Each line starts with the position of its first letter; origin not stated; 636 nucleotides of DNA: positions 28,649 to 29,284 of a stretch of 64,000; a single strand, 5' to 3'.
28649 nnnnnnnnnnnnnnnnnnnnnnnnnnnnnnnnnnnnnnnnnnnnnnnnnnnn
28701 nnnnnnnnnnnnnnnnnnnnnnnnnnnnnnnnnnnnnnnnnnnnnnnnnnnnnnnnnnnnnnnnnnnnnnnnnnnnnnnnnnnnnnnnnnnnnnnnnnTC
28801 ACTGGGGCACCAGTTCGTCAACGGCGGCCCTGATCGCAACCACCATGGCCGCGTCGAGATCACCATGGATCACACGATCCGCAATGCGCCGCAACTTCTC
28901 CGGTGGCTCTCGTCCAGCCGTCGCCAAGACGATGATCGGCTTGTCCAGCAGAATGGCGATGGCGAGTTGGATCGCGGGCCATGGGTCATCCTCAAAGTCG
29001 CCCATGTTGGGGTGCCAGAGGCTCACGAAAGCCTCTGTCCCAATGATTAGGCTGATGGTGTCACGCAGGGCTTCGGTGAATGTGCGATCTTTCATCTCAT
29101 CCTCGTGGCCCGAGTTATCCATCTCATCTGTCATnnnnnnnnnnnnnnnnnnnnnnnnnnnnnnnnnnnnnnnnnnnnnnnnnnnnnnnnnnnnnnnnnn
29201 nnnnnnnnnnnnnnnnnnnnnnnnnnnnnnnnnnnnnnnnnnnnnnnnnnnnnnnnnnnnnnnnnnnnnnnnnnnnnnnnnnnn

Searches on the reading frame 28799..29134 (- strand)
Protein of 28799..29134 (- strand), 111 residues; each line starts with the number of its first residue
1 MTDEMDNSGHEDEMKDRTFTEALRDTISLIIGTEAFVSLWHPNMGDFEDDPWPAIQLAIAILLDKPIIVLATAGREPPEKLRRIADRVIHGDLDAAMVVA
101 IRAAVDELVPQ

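Call 32: search_protein_families(library=phrogs, proteins=[window:28799-29134:-], max_evalue=0.001)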
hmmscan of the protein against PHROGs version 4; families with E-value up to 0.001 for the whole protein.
window:28799-29134:- (111 aa): 1 family
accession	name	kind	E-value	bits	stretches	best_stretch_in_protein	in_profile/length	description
phrog_18163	-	unknown function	7.7e-12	46.3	1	20-109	16-103/110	-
